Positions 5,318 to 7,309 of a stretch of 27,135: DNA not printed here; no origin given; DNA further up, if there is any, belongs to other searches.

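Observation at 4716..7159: Translationally coupled pair of a cytoplasmic astacin-like metzincin and a TPR-like/all-alpha N-domain fused to a trypsin-like protease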

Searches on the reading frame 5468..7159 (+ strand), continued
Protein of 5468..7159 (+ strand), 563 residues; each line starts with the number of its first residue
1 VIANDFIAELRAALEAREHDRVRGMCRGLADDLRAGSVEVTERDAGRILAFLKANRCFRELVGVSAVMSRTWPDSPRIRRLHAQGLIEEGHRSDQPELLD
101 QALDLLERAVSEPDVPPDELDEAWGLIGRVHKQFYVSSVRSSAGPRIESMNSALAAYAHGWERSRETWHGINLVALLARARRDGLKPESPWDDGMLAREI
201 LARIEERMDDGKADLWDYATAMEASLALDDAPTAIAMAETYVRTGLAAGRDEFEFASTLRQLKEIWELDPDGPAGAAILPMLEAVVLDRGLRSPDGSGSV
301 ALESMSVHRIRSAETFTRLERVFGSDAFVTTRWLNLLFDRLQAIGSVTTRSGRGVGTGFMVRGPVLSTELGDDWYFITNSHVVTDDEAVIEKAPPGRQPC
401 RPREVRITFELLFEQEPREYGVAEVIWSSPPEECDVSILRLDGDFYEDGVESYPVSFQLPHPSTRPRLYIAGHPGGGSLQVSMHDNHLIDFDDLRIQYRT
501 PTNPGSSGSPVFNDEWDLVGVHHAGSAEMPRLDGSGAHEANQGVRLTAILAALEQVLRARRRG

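Call 61: find_encoding_contigs(protein=P0022, flank=8000, max_places=2)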
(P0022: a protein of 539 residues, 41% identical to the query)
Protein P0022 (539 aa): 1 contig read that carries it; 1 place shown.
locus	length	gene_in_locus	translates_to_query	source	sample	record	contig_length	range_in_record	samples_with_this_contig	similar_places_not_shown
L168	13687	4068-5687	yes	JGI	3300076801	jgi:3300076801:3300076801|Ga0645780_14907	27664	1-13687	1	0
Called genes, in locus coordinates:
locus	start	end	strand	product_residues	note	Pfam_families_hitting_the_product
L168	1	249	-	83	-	?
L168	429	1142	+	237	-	-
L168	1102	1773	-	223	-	PF01582:TIR, PF13676:TIR_2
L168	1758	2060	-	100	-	-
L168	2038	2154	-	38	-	-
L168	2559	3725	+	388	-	PF13808:DDE_Tnp_1_assoc, PF01609:DDE_Tnp_1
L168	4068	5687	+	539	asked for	PF13281:MAP3K_TRAF_bd, PF20308:TPR-S, PF13365:Trypsin_2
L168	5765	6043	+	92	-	-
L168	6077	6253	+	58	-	-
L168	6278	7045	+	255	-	PF00413:Peptidase_M10 (faint)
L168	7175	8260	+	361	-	PF13676:TIR_2, PF03781:FGE-sulfatase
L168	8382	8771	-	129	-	PF13358:DDE_3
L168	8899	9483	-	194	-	PF01498:HTH_Tnp_Tc3_2 (faint), PF13384:HTH_23, PF13518:HTH_28, PF13551:HTH_29, PF13565:HTH_32, PF13592:HTH_33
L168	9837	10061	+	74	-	-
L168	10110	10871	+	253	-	PF18139:LSDAT_euk (weak), PF18171:LSDAT_prok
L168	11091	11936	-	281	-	PF00589:Phage_integrase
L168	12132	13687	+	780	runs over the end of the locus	PF20703:nSTAND1 (weak), PF01637:ATPase_2 (weak), PF13191:AAA_16, PF24883:NPHP3_N (weak), PF05729:NACHT (weak), PF13401:AAA_22, PF25469:WHD_NWD1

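Call 74: search_protein_families(library=padloc, proteins=[L024:9033-9986:+, L024:10001-11665:+, L108:3392-4627:+, L140:10-2208:+, L007:8869-9894:+, L109:9091-10008:+, L163:3558-6791:-, L073:9048-9989:+], max_evalue=0.001)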
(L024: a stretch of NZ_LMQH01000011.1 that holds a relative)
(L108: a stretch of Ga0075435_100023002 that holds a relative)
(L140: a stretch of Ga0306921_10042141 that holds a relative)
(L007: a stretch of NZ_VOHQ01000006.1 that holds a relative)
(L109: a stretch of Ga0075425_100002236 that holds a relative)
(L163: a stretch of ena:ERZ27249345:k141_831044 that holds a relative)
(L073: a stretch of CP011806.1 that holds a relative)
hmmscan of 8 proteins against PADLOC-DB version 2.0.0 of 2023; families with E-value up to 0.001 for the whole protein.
L024:9033-9986:+ (317 aa): 0 families

L024:10001-11665:+ (555 aa): 2 families
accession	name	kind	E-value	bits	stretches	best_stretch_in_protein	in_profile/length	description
PDLC02960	RT-Protease_XI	-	7.4e-06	23.2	1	303-550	308-499/506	single gene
PDLC02959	RT-Protease_XI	-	1e-05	22.7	1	302-534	310-490/510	single gene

L108:3392-4627:+ (411 aa): 1 family
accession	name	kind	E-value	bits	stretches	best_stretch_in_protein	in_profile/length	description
PDLC04908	PDC-S10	-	0.00089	16.6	0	163-310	31-183/223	-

L140:10-2208:+ (732 aa): 4 families
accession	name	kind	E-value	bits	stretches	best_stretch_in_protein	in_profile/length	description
PDLC03010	nacht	-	1.7e-13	48.5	1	13-307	48-362/378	-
PDLC02960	RT-Protease_XI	-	7.2e-08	29.8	1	119-312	349-500/506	single gene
PDLC04593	PDC-M35A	-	3.3e-07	28.3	1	115-304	18-186/216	-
PDLC02959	RT-Protease_XI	-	5.7e-07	26.8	1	119-300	351-492/510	single gene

L007:8869-9894:+ (341 aa): 0 families

L109:9091-10008:+ (305 aa): 0 families

L163:3558-6791:- (1077 aa): 1 family
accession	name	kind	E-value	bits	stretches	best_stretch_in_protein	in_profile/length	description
PDLC05062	PDC-S66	-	0.0009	16.8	0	12-109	140-228/282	-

L073:9048-9989:+ (313 aa): 0 families

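Call 85: search_protein_families(library=pfam, proteins=[L003:8125-9159:+, L003:11682-13220:+, L003:5023-5781:+, L003:6659-7774:-, L003:5773-6540:-, L164:2044-2976:-, L168:5765-6043:+], max_evalue=0.001)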
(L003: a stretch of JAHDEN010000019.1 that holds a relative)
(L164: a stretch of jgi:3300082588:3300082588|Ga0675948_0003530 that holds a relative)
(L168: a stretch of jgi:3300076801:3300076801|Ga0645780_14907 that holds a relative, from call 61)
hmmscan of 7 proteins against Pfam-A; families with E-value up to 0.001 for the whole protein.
L003:8125-9159:+ (344 aa): 5 families
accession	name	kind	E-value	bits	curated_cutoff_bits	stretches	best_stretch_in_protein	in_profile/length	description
PF13676.11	TIR_2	-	6.2e-23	82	28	1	4-120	1-121/122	TIR domain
PF00533.33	BRCT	-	5.7e-19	68.6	21.3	2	231-305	2-77/78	BRCA1 C Terminus (BRCT) domain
PF12738.14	PTCB-BRCT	-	3e-07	30.8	22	1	240-297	3-59/63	twin BRCT domain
PF01582.25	TIR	-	3.7e-07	30.5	21.3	1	4-79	4-82/179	TIR domain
PF08937.16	ThsB_TIR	-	2.2e-05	25.2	21.2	1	5-79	1-85/100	Thoeris protein ThsB, TIR-like domain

L003:11682-13220:+ (512 aa): 1 family
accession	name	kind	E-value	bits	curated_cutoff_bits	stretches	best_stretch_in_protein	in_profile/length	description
PF04244.19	DPRP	-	8.4e-87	291.1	22.1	1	5-227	1-224/224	Deoxyribodipyrimidine photo-lyase-related protein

L003:5023-5781:+ (252 aa): 4 families
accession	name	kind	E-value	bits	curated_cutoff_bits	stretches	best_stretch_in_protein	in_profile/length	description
PF13676.11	TIR_2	-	9e-27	94.4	28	1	126-244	2-121/122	TIR domain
PF01582.25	TIR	-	1.6e-08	35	21.3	1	131-211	12-96/179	TIR domain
PF19960.5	EAD7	-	2.3e-07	30.9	32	1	29-89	1-61/62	Effector-associated domain 7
PF08937.16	ThsB_TIR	-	4.9e-05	24.1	21.2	1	165-212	49-96/100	Thoeris protein ThsB, TIR-like domain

L003:6659-7774:- (371 aa): 1 family
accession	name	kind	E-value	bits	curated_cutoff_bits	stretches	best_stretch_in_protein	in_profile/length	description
PF01734.28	Patatin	-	7.5e-32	111.5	27.7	1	16-208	1-190/191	Patatin-like phospholipase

L003:5773-6540:- (255 aa): 1 family
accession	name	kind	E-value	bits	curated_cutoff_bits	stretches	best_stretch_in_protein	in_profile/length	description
PF13676.11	TIR_2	-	4e-13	50.4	28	1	3-112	1-107/122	TIR domain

L164:2044-2976:- (310 aa): 0 families

L168:5765-6043:+ (92 aa): 0 families

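Call 89: search_protein_families(library=pfam, proteins=[L024:11721-12914:+, L060:11407-12681:+, L021:8761-9915:+, L021:11627-13096:+, L077:8215-9129:+, L084:1409-2806:+, L009:6423-9950:+, L101:5359-6633:+, L061:11834-13267:+, L056:12110-13495:+], max_evalue=0.0001)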
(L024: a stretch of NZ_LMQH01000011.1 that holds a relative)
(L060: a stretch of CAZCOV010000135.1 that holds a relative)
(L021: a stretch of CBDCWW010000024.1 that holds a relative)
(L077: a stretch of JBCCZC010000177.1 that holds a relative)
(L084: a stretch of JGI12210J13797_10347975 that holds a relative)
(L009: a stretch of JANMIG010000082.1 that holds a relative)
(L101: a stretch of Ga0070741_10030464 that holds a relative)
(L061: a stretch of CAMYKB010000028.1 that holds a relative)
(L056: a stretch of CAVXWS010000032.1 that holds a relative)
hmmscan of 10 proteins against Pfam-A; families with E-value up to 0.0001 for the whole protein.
L024:11721-12914:+ (398 aa): 2 families
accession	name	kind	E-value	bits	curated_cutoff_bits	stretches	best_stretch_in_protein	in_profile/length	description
PF13676.11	TIR_2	-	3.1e-15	57.2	28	1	17-123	1-110/122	TIR domain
PF00691.25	OmpA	-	2.3e-13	50.7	27.2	1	300-380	1-84/98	OmpA family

L060:11407-12681:+ (425 aa): 1 family
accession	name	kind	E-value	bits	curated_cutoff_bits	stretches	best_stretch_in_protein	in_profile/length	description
PF13676.11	TIR_2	-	1.4e-14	55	28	1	311-416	8-118/122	TIR domain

L021:8761-9915:+ (385 aa): 3 families
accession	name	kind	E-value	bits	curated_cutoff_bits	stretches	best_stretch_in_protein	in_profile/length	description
PF13676.11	TIR_2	-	2.1e-25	90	28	1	10-106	2-96/122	TIR domain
PF01582.25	TIR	-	3.7e-16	59.9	21.3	1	8-105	3-101/179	TIR domain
PF05014.21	Nuc_deoxyrib_tr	-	1.5e-05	25.5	28.8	0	290-347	44-103/117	Nucleoside 2-deoxyribosyltransferase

L021:11627-13096:+ (490 aa): 3 families
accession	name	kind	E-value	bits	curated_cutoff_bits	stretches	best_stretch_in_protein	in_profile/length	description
PF13676.11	TIR_2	-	1.3e-07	32.5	28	1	18-108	2-86/122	TIR domain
PF08937.16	ThsB_TIR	-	6e-06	27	21.2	1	18-111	1-90/100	Thoeris protein ThsB, TIR-like domain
PF13365.12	Trypsin_2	-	5e-05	24.5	27.6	0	282-456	2-142/144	Trypsin-like peptidase domain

L077:8215-9129:+ (305 aa): 2 families
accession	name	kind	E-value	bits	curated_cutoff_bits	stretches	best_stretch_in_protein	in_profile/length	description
PF13676.11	TIR_2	-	1.5e-15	58.2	28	1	6-117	1-104/122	TIR domain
PF01582.25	TIR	-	7.6e-07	29.5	21.3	1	40-104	35-98/179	TIR domain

L084:1409-2806:+ (466 aa): 2 families
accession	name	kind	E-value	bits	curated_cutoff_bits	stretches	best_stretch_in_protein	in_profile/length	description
PF13676.11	TIR_2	-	4e-18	66.5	28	1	323-438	1-105/122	TIR domain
PF13289.12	SIR2_2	-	8e-15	55.6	24.5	1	129-243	2-106/141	SIR2-like domain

L009:6423-9950:+ (1176 aa): 12 families
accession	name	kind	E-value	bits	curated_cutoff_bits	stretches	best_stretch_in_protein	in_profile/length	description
PF12799.13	LRR_4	-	6e-34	115.7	27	3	400-441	1-43/44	Leucine Rich repeats (2 copies)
PF13676.11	TIR_2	-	2.2e-30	106.1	28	2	23-132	1-106/122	TIR domain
PF13855.12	LRR_8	-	2.8e-18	65.9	27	1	357-412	2-61/61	Leucine rich repeat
PF14580.12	LRR_9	-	2.4e-14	53.7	30.5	1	361-441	24-107/175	Leucine-rich repeat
PF01582.25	TIR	-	8.6e-12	45.6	21.3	1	24-116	2-96/179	TIR domain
PF08477.19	Roc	-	4.2e-11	43.5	27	1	509-596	1-92/119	Ras of Complex, Roc, domain of DAPkinase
PF23598.1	LRR_14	-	1.4e-10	41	40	1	271-427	3-172/353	Leucine-rich repeat region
PF23211.1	LRR_LRWD1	-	1.8e-07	31.5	28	0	195-267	35-107/190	Leucine-rich repeat and WD repeat-containing protein 1, LRR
PF00071.28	Ras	-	1.4e-06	28.4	21.6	1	509-592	1-80/162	Ras family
PF16095.11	COR-A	-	4.8e-06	27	35.3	1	780-870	33-143/143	C-terminal of Roc, COR-A domain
PF23952.1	LRR_EndoS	-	9.6e-06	26.3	27.9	0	203-322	24-116/116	Endo-beta-N-acetylglucosaminidase EndoS LRR domain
PF00560.39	LRR_1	-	8.6e-05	22.4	20.6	0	269-286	1-20/23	Leucine Rich Repeat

L101:5359-6633:+ (425 aa): 2 families
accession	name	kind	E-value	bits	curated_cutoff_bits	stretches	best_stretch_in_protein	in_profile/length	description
PF13676.11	TIR_2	-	1.3e-20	74.6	28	1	46-160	1-109/122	TIR domain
PF01582.25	TIR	-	7.2e-09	36.1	21.3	1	44-117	2-77/179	TIR domain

L061:11834-13267:+ (478 aa): 1 family
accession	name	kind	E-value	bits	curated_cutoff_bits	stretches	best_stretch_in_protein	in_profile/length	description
PF13676.11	TIR_2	-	1.6e-07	32.3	28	1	46-137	1-92/122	TIR domain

L056:12110-13495:+ (462 aa): 3 families
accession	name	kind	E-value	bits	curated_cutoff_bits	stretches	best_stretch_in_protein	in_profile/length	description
PF03781.23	FGE-sulfatase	-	3.2e-48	165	23.3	1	225-451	2-254/255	Sulfatase-modifying factor enzyme 1-like domain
PF13676.11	TIR_2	-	2.2e-25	89.9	28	1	13-122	1-115/122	TIR domain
PF01582.25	TIR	-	1.7e-05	25.1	21.3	1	14-89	5-83/179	TIR domain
